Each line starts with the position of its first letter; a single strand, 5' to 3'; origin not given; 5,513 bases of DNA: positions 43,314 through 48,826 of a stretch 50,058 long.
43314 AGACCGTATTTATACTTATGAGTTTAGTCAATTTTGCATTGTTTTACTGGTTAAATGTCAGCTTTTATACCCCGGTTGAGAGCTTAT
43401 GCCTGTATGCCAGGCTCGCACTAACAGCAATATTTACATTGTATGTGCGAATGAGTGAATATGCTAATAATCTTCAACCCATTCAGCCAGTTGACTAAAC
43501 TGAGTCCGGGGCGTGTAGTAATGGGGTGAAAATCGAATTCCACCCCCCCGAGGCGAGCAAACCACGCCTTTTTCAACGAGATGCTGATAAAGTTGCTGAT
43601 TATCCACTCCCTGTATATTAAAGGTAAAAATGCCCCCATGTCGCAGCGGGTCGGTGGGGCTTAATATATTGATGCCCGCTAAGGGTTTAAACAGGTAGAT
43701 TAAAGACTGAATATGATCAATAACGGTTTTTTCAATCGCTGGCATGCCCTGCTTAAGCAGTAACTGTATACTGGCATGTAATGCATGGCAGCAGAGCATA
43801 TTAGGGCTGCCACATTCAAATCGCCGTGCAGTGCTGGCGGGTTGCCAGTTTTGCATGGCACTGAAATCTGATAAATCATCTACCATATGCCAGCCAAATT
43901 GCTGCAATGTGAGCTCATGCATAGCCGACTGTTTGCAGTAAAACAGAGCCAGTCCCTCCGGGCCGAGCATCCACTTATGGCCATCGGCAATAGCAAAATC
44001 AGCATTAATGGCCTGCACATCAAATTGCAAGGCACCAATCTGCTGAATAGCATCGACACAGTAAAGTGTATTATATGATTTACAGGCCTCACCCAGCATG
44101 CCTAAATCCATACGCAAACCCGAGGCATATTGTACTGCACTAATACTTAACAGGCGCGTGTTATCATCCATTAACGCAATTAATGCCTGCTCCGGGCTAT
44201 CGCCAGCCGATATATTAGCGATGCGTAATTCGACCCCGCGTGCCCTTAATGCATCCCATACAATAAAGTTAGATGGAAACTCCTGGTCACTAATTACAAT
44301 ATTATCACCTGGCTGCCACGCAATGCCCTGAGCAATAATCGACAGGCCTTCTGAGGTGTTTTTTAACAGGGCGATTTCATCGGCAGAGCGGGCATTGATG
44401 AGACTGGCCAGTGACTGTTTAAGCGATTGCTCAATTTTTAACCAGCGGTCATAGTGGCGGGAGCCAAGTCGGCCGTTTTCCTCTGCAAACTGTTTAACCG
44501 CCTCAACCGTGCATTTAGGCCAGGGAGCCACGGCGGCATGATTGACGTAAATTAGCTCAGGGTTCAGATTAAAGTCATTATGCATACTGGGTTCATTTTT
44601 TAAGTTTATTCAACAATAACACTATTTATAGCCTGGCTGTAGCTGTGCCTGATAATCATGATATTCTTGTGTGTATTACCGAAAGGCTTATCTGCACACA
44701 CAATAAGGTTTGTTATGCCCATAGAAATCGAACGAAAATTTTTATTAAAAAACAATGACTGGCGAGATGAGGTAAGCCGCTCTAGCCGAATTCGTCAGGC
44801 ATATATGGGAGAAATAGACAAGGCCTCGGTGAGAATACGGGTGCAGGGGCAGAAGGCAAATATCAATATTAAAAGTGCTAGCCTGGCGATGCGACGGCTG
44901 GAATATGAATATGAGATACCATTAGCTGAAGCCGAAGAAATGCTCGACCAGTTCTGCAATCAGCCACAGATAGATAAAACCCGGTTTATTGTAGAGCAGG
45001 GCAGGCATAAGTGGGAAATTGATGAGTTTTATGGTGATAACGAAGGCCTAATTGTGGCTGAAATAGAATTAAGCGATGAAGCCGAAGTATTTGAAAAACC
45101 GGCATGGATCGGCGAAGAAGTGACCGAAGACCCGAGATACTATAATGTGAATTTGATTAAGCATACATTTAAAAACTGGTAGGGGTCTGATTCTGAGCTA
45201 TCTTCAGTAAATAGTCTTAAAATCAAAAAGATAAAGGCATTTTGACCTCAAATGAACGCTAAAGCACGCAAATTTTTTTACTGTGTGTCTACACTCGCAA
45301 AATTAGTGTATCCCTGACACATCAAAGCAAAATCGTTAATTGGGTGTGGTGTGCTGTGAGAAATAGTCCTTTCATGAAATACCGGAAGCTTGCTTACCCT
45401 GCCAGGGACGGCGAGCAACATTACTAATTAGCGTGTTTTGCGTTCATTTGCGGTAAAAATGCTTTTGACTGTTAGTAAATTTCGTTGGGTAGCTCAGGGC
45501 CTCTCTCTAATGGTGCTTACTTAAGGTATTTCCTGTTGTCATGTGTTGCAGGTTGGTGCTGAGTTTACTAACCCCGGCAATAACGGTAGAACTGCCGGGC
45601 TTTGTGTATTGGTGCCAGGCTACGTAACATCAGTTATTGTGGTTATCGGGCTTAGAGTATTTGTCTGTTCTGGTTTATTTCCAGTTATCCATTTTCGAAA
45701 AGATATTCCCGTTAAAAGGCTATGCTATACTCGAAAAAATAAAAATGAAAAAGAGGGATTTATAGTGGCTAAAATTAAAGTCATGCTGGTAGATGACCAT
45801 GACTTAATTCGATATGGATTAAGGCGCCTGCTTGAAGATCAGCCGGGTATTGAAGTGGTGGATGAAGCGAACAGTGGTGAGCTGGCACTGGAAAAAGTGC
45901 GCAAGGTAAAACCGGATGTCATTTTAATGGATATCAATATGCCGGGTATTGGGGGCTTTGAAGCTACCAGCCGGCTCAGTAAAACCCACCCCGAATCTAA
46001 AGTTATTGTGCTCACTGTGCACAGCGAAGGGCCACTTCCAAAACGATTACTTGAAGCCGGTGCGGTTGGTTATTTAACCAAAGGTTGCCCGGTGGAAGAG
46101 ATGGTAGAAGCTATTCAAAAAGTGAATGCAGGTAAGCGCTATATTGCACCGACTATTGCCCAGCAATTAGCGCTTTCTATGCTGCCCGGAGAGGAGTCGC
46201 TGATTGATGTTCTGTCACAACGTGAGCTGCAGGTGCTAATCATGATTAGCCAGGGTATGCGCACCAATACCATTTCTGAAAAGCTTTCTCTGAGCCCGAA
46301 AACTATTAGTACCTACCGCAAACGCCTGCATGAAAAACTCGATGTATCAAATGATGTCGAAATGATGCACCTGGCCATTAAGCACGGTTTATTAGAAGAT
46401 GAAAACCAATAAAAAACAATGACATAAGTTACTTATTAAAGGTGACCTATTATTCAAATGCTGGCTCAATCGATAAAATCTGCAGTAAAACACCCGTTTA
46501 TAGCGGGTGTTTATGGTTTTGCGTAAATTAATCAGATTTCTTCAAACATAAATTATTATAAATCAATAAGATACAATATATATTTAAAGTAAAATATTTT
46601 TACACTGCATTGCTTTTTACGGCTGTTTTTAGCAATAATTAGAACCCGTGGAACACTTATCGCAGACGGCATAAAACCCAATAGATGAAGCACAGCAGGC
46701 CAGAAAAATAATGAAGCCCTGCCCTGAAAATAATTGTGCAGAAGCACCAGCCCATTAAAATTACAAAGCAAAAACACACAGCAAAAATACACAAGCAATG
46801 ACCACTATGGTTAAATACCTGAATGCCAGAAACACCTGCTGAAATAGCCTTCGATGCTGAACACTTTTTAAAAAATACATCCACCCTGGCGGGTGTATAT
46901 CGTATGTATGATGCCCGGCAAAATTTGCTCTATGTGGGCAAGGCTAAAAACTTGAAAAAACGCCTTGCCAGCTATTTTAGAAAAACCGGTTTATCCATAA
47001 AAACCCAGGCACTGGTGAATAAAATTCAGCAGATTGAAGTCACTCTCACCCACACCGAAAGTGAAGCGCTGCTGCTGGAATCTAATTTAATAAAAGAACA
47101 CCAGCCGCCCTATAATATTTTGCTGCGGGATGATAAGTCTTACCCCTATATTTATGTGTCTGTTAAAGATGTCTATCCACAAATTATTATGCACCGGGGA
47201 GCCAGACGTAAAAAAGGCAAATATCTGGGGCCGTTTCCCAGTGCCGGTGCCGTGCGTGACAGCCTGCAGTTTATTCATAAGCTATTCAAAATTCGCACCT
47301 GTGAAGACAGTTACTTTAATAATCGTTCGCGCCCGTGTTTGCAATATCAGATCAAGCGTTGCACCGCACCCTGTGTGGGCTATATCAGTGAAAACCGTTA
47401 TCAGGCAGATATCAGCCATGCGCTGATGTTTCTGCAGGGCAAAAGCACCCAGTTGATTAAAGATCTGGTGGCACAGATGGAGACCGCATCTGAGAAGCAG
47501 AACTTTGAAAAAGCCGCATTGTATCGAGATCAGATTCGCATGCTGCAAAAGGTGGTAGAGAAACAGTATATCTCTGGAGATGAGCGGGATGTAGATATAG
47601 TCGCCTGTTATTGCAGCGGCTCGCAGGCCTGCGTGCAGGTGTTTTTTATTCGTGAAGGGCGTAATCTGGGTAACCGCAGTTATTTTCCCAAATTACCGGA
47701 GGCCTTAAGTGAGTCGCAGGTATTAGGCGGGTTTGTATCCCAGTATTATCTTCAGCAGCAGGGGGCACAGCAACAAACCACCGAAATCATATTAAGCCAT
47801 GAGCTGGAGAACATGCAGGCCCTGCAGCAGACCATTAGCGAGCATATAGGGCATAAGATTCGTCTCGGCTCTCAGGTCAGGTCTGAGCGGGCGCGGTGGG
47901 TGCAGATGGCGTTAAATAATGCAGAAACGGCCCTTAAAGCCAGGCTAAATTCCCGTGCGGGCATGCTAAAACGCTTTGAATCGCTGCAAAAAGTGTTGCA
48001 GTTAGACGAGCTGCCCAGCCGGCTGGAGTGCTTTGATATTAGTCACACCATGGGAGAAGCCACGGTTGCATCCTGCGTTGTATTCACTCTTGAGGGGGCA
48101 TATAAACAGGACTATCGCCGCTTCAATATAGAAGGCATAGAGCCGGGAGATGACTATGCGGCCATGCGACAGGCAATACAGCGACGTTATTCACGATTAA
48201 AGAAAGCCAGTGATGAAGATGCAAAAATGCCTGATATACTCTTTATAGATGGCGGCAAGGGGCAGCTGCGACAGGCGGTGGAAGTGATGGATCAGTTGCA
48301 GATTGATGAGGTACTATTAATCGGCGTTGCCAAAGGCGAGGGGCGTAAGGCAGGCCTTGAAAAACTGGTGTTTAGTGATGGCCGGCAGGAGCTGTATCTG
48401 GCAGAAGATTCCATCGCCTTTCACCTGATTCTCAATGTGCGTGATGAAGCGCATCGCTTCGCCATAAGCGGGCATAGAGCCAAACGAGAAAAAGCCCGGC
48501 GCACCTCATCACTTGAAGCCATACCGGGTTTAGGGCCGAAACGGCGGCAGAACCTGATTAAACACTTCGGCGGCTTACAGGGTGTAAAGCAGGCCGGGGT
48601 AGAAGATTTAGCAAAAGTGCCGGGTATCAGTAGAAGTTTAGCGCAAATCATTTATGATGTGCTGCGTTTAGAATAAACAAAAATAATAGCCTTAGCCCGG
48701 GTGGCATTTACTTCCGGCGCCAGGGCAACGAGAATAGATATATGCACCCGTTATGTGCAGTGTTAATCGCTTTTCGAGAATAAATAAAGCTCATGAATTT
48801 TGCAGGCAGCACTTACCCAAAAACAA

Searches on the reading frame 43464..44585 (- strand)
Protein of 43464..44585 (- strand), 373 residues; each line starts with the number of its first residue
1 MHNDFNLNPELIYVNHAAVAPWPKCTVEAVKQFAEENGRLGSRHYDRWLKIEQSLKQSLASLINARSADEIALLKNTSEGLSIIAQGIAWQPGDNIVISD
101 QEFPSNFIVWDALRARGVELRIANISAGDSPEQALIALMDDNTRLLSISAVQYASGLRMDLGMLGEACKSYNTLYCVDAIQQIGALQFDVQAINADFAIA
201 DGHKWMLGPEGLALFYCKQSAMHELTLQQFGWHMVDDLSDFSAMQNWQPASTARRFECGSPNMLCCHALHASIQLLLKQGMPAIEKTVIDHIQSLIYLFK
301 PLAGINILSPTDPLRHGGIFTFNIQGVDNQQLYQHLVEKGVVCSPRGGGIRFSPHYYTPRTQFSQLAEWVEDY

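Call 52: search_protein_families(library=pfam, proteins=[window:43464-44585:-])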
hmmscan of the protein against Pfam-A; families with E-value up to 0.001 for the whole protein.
window:43464-44585:- (373 aa): 1 family
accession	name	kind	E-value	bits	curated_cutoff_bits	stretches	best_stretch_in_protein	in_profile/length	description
PF00266.25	Aminotran_5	-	6.8e-55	187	21.5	1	12-343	1-335/371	Aminotransferase class-V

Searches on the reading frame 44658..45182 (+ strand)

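Call 52: search_protein_families(library=pfam, proteins=[window:44658-45182:+])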
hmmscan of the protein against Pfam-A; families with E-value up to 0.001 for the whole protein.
window:44658-45182:+ (174 aa): 1 family
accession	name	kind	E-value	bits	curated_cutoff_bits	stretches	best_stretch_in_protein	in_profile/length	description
PF01928.26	CYTH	-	9.4e-15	55.3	23.2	1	22-167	2-175/179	CYTH domain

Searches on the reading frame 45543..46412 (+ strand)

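Call 52: search_protein_families(library=pfam, proteins=[window:45543-46412:+])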
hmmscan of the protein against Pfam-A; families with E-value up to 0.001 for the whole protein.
window:45543-46412:+ (289 aa): 2 families
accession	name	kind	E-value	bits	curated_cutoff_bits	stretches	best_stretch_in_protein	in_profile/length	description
PF00072.30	Response_reg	-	3.2e-30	105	30.2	1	80-192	1-111/111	Response regulator receiver domain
PF00196.25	GerE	-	1.8e-17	63.2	23.5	1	222-278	1-57/57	Bacterial regulatory proteins, luxR family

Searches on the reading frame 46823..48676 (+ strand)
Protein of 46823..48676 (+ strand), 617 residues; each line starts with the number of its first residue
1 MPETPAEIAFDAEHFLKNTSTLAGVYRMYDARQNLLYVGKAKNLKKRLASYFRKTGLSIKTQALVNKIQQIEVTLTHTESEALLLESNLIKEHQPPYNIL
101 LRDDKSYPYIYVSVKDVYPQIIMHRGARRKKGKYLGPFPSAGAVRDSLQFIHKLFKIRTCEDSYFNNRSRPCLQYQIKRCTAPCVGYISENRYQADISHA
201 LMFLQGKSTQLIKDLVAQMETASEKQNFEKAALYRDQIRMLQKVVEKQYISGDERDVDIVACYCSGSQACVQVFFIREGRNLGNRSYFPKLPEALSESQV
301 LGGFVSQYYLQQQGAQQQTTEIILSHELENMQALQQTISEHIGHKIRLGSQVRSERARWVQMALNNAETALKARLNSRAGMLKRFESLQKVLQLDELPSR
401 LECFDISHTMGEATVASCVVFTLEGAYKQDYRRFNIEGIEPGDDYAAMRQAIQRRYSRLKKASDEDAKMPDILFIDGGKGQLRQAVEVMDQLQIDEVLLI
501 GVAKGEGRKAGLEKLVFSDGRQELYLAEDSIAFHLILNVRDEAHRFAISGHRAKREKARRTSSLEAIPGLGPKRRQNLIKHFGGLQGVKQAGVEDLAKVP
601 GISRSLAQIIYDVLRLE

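Call 52: search_protein_families(library=pfam, proteins=[window:46823-48676:+])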
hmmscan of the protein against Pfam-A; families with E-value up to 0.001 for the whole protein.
window:46823-48676:+ (617 aa): 7 families
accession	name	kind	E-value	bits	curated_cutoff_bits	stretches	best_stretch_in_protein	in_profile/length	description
PF08459.17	UvrC_RNaseH_dom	-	2.9e-53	180.4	22.3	1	389-548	1-159/159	UvrC RNAse H endonuclease domain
PF22920.2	UvrC_RNaseH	-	1.6e-33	115.5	24.3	1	256-373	1-115/116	UvrC Ribonuclease H-like domain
PF01541.30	GIY-YIG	-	9.4e-14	51.9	22.6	1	24-98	3-78/78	GIY-YIG catalytic domain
PF02151.25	UVR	-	1.7e-12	47.1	21.5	1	210-243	2-35/36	UvrB/uvrC motif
PF14520.12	HHH_5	-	5.7e-09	36.8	27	1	563-615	3-56/57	Helix-hairpin-helix domain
PF00633.29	HHH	-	1.9e-08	34.2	24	1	585-612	2-29/30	Helix-hairpin-helix motif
PF12826.13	HHH_2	-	1.9e-05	25.2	27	1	567-612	8-53/64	Helix-hairpin-helix motif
